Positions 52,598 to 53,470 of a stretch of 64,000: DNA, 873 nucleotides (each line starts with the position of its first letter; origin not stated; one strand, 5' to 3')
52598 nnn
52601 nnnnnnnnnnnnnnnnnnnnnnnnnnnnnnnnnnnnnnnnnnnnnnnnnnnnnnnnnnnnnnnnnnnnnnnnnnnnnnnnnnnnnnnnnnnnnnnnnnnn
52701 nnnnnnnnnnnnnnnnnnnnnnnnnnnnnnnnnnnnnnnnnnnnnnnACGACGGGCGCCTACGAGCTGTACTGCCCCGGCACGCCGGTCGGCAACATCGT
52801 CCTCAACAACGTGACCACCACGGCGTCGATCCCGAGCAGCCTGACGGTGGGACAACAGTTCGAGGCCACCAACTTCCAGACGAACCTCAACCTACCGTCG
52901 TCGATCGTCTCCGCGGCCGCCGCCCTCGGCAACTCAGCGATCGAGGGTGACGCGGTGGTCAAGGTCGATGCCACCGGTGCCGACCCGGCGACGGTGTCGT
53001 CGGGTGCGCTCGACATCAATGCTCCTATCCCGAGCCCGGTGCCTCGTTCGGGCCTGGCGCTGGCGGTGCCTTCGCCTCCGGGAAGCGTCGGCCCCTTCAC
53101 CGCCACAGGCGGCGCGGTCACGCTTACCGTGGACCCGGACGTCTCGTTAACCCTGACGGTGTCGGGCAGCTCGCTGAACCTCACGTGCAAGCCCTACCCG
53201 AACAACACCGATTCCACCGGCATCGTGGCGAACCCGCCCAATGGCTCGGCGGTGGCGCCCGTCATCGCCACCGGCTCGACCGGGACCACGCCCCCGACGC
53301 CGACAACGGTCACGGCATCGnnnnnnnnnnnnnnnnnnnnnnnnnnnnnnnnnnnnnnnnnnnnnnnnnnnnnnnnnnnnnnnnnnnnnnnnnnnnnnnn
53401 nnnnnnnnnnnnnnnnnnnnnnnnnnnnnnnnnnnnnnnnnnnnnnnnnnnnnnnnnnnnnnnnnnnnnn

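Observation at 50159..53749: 1,196-aa wall-anchored protein built from five copies of an unrecognised two-cysteine module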

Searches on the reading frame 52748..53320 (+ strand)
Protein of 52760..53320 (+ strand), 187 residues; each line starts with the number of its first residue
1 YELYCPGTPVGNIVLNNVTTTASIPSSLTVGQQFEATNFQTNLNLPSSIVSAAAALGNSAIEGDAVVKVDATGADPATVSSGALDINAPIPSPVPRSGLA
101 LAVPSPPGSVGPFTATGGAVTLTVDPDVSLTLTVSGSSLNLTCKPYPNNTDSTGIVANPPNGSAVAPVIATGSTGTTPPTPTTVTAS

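Call 4: search_protein_families(library=pfam, proteins=[window:52760-53320:+], max_evalue=10)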
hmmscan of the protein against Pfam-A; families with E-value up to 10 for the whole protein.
window:52760-53320:+ (187 aa): 2 families
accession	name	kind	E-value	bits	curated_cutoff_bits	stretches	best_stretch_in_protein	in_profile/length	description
PF20611.3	DUF6801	-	3.7e-10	40.6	26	1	17-134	15-133/161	Family of unknown function (DUF6801)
PF20676.3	Herpes_gp350_B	-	2.1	8.5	25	1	60-113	62-115/152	Herpesvirus envelope glycoprotein gp350, N-terminal B domain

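Call 23: predict_structure(alignment_id=A2)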
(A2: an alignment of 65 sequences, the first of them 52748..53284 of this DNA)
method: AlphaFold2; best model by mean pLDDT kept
length: 179 residues; sequences in the alignment: 65
mean_pLDDT: 95.6   pTM: 0.88
mean pLDDT of the five models: 95.6, 94.8, 94.1, 93.8, 92.4
residues with pLDDT >= 90: 170; 70-90: 8; 50-70: 1; < 50: 0
segments of 3 or more residues with pLDDT < 50: none
pLDDT, mean of each block of 10 residues (from residue 1): 91 93 97 97 98 93 96 98 97 97 97 98 96 93 96 96 95 93
secondary structure, 60 per line:
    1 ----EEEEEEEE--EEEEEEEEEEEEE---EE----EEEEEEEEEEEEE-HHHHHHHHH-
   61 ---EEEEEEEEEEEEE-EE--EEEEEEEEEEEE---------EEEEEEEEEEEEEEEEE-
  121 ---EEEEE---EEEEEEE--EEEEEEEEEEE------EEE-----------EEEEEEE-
elements in order: E5-12 E15-27 E37-49 H51-59 E64-76 E82-93 E103-119 E124-128 E132-138 E141-151 E158-160 E172-178
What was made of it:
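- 52757..53281 (+): Module 5 (aa 867-1041) with Cys872 and Cys1010; the best DUF6801 match. The AF2 model has pLDDT 95.6 (call 23).
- Structure: the AF2 single module has pLDDT 95.6 and pTM 0.88, all-beta plus one helix (call 23). The AF2 model is highly confident (call 23).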

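Call 25: fold_search(model_id=the predicted structure, library=pdb)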
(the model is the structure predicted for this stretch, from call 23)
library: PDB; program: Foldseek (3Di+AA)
matches with E <= 10: 390; with E <= 0.001: 0
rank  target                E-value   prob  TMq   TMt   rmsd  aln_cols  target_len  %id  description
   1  3lso_A                1.7e-03  1.00  0.55  0.25  11.5       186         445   14  Crystal structure of Putative membrane anchored protein from Corynebacterium diphtheriae (released 2010-02-23)
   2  8csw                  3.7e-02  0.98  0.33  0.10  11.7       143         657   15  Local refinement of protein 4.2 in Class 2 of erythrocyte ankyrin-1 complex (released 2022-07-20)
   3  7uzs                  5.5e-02  0.96  0.32  0.10  11.6       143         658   15  Protein 4.2 (local refinement from consensus reconstruction of ankyrin complex classes) (released 2022-07-20)
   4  3ly6_A                7.5e-02  0.90  0.30  0.10   8.8       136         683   12  Crystal structure of human transglutaminase 2 complex with adenosine 5' Triphosphate (released 2010-08-18)
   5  5awr                  1.1e-01  0.13  0.18  0.14  16.4       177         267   11  Crystal structure of the SGIP1 mu homology domain in the P4212 space group (released 2016-07-06)
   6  1jsy                  1.2e-01  0.30  0.29  0.19  18.4       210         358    8  Crystal structure of bovine arrestin-2 (released 2002-03-27)
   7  2w68_B                1.2e-01  0.10  0.16  0.15  17.2       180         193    9  ENHANCING THE RECEPTOR AFFINITY OF THE SIALIC ACID-BINDING DOMAIN OF VIBRIO CHOLERAE SIALIDASE THROUGH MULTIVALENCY (released 2008-12-30)
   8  8oxw_A                1.6e-01  0.54  0.26  0.10   7.6       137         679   15  Transglutaminase 3 in complex with DH patient-derived Fab DH63-B02 (released 2023-10-18)
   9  5awt_A                1.6e-01  0.15  0.22  0.16  13.7       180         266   10  Crystal structure of the SGIP1 mu homology domain in complex with an Eps15 fragment containing two DPF motifs (YDPFGGD (released 2016-07-06)
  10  1yyc_MODEL_1_A        1.8e-01  0.30  0.26  0.27  10.6       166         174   10  Solution Structure of a putative late embryogenesis abundant (LEA) protein At2g46140.1 (released 2005-04-05)
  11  5aws_B                1.8e-01  0.20  0.23  0.17  15.1       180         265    9  Crystal structure of the SGIP1 mu homology domain in the P1 space group (released 2016-07-06)
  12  4pyg_A                1.9e-01  0.66  0.28  0.09   9.1       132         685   14  Transglutaminase2 complexed with GTP (released 2015-02-11)
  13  2w68_C                1.9e-01  0.06  0.14  0.13  17.4       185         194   12  ENHANCING THE RECEPTOR AFFINITY OF THE SIALIC ACID-BINDING DOMAIN OF VIBRIO CHOLERAE SIALIDASE THROUGH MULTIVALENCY (released 2008-12-30)
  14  4b9g_A                2.0e-01  0.18  0.22  0.24  12.6       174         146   11  Structure of CssB subunit complemented with donor strand from CssA subunit of enterotoxigenic Escherichia coli coloniz (released 2012-11-07)
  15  1cf1_C                2.4e-01  0.20  0.29  0.17  19.2       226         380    9  ARRESTIN FROM BOVINE ROD OUTER SEGMENTS (released 1999-04-16)
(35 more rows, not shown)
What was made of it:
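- The best structural neighbour, 3LSO, is described as a 'putative membrane anchored protein' (call 25).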

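Call 26: search_solved_structures(query=A2, max_evalue=10, show_alignments=3)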
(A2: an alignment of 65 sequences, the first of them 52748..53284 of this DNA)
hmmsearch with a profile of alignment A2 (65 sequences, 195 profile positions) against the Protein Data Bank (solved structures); distinct sequences matched with E-value up to 10: 2.
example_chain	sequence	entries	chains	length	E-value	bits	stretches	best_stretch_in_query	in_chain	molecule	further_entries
7yed_H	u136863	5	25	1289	0.32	13.8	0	109-151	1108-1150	Lambda-2 protein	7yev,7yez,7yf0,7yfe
1rwi_B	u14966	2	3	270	0.38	13.6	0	100-143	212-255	Serine/threonine-protein kinase pknD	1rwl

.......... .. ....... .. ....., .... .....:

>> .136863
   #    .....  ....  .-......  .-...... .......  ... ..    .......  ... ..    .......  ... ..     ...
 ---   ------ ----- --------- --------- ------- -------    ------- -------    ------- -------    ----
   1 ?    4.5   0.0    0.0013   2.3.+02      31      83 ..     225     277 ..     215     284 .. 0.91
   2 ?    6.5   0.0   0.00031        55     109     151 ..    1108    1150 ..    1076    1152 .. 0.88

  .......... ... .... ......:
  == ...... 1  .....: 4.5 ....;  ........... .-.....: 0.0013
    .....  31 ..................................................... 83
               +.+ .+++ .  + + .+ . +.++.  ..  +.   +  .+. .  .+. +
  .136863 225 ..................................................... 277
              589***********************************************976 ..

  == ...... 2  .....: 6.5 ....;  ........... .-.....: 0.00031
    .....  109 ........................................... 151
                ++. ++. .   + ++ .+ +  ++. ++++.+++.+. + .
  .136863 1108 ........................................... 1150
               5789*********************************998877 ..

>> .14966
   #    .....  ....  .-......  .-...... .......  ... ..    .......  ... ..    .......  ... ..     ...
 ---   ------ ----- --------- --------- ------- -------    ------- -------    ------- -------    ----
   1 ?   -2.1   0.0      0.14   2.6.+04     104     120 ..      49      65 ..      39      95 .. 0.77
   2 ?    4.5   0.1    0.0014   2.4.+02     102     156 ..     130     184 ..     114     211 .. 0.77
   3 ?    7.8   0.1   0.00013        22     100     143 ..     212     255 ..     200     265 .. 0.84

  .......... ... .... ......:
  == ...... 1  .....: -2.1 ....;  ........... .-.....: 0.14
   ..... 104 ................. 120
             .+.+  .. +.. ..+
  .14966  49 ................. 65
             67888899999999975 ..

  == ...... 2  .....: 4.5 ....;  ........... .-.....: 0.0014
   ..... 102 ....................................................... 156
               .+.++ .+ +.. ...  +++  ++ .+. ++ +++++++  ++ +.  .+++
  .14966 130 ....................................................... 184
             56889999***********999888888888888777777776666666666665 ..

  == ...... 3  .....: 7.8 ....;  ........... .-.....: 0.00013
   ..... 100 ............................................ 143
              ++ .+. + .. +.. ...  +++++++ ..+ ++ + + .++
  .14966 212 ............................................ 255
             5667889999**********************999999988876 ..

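Call 36: search_protein_representatives(alignment_id=A2)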
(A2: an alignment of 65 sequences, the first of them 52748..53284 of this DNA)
Query: 65 sequences, 195 profile positions. Proteins with E-value up to 0.001 (for the whole library): 289; up to 1e-10: 191; up to 1e-30: 124. The best 150 are listed.
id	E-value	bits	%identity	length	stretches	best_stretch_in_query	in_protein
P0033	0.0e+00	1106.9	-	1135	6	1-193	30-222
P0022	0.0e+00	1081.3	-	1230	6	2-188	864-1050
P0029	2.4e-248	833.3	-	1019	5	2-190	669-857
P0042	2.7e-248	833.1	-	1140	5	2-190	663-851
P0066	1.9e-236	794.5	-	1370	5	2-190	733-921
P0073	3.9e-228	767.4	-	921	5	2-189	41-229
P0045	2.5e-227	764.7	-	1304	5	2-189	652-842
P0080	7.2e-225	756.7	-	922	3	2-193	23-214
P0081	3.4e-208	702.3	-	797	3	3-192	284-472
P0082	6.6e-167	567.6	-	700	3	2-188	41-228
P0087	1.4e-153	524.1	-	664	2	2-193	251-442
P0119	6.7e-153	521.9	-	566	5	2-190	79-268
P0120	5.7e-149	509.1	-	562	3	2-192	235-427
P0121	1.6e-143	491.3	-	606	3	2-192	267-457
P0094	7.1e-142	485.9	-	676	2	2-191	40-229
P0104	6.2e-133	456.7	-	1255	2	2-190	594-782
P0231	7.5e-26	107.3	-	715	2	3-145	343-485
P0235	1.6e-24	102.9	-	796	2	3-105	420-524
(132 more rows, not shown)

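Call 38: search_protein_families(library=pfam, alignment_id=A2, max_evalue=0.01)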
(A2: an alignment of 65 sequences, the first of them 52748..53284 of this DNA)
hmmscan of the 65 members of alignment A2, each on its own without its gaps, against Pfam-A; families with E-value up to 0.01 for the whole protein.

A. member 1, window:52748-53284:+ (179 aa): 1 family
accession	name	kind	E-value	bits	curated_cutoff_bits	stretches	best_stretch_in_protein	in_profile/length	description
PF20611.3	DUF6801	-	2.2e-10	41.3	26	1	21-138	15-133/161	Family of unknown function (DUF6801)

B. families by the number of members that match (of 65 scanned): 1 family
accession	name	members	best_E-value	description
PF20611.3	DUF6801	35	2.2e-10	Family of unknown function (DUF6801)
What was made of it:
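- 52757..53281 (+): Pfam DUF6801 scores 40.6-41.3 bits over HMM positions 15-133 of 161 (calls 4, 38).
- On Pfam DUF6801 (PF20611): Module 5 alone scores 40.6-41.3 bits (calls 4, 38). 35 of 65 diverse modules hit at E <= 0.01 (call 38).
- Closest known: Pfam DUF6801. Different: Only 35 of 65 diverse modules reach E <= 0.01 (call 38).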

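Call 42: find_homologous_proteins(query=A3, max_evalue=0.001)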
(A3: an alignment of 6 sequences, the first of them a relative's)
Query A3 (6 sequences) (226 aa, profile of the alignment): 48 proteins with E <= 0.001 among 8000 candidates.
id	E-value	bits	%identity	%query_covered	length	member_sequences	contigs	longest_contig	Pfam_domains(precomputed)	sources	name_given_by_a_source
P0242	2.7e-88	313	100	100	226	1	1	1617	-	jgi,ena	-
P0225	7.9e-87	309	35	81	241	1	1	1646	-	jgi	jgi:hypothetical protein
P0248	1.4e-68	249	58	100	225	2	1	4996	-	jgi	jgi:hypothetical protein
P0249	1.6e-68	249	55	100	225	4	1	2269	-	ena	-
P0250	8.9e-68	246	62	83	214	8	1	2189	-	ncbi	-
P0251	2.4e-67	245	64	84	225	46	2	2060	-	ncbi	-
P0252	4.2e-67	244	55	100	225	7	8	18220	-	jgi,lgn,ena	jgi:hypothetical protein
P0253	4.5e-67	244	62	82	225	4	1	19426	-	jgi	jgi:hypothetical protein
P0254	5.3e-67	244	58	98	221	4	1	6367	-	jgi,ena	-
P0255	9.0e-67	243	65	80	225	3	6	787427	-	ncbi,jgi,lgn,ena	jgi:hypothetical protein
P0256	1.0e-66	243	63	85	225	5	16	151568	-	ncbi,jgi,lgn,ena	ncbi:MAG: hypothetical protein ABSA65_09285 [Acidimicrobiales bacterium]|jgi:hypothetical protein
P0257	1.2e-66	243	56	100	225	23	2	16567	-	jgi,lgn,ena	-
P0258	2.0e-66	242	54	100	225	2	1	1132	-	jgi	jgi:hypothetical protein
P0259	2.1e-66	242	61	85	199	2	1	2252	-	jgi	-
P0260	6.0e-66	240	56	100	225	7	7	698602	-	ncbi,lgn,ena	-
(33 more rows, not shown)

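Call 51: search_protein_families(library=pfam, proteins=[P0231, P0235], max_evalue=0.01)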
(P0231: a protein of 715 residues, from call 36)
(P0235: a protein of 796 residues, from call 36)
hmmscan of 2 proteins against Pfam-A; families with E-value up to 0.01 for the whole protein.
P0231 (715 aa): 0 families

P0235 (796 aa): 1 family
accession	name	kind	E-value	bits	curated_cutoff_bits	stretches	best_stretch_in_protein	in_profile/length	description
PF20611.3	DUF6801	-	0.003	18.1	26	1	441-560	18-141/161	Family of unknown function (DUF6801)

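Call 61: fold_search(model_id=the predicted structure, library=viral)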
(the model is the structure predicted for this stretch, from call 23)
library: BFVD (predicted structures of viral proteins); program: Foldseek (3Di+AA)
matches with E <= 10: 471; with E <= 0.001: 0
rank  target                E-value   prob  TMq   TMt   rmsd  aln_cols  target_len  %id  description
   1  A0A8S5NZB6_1          4.9e-02  0.06  0.11  0.05  18.8       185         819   10  Tail fiber protein [Ackermannviridae sp. ctClB2]
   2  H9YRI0                6.2e-02  0.72  0.32  0.32   6.5       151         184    6  (no name in the UniProt tables at hand)
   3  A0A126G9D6            8.9e-02  0.12  0.18  0.13  16.8       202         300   13  (no name in the UniProt tables at hand)
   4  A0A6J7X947            1.0e-01  0.60  0.28  0.32  10.2       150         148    5  Uncharacterized protein [uncultured Caudovirales phage]
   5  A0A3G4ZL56            1.1e-01  0.08  0.15  0.09  17.0       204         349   15  Collagen-like protein [Terrestrivirus sp.]
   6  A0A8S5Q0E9            1.3e-01  0.33  0.26  0.16  13.8       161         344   11  Uncharacterized protein [Siphoviridae sp. ctMOb8]
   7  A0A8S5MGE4            1.5e-01  0.18  0.23  0.12  15.4       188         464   11  PknB-like protein [Podoviridae sp. ctqve24]
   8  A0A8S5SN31            2.0e-01  0.06  0.15  0.07  23.1       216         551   11  Uncharacterized protein [Siphoviridae sp. ctj912]
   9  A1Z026                2.1e-01  0.06  0.14  0.06  15.8       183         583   12  Uncharacterized protein [Burkholderia phage BcepF1]
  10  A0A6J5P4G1            2.1e-01  0.05  0.12  0.08  16.6       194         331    7  Concanavalin A-like lectin/glucanases superfamily [uncultured Caudovirales phage]
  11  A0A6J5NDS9            2.2e-01  0.25  0.22  0.11  18.7       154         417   12  Big-1 domain-containing protein (Fragment) [uncultured Caudovirales phage]
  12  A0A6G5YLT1            2.4e-01  0.23  0.24  0.06  12.8       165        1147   13  (no name in the UniProt tables at hand)
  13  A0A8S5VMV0            2.7e-01  0.18  0.23  0.27   7.9       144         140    9  (no name in the UniProt tables at hand)
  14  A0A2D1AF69            2.9e-01  0.05  0.16  0.10  18.7       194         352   10  (no name in the UniProt tables at hand)
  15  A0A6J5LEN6            3.6e-01  0.03  0.13  0.07  19.4       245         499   10  Uncharacterized protein [uncultured Caudovirales phage]
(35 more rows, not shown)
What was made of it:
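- Tried and rejected: Nothing scored below E 0.05 (call 61).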

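Call 63: search_solved_structures(query=A3, max_evalue=10)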
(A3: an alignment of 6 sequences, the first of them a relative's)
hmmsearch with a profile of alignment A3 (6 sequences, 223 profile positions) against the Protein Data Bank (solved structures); distinct sequences matched with E-value up to 10: 3.
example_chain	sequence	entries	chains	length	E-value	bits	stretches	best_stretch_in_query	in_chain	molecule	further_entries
6i1t_A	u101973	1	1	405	0.43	13.4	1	9-80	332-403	Soluble quino protein glucose dehydrogenase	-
6h7t_A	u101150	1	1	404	0.45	13.4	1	9-80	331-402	Soluble quino protein glucose dehydrogenase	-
6i1q_A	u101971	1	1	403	0.52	13.2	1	9-80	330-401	Soluble quino protein glucose dehydrogenase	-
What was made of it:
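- Closest known: PDB 3LSO, 'putative membrane anchored protein' of Corynebacterium diphtheriae. Different: It is not detectable by sequence-profile search (calls 26, 63).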
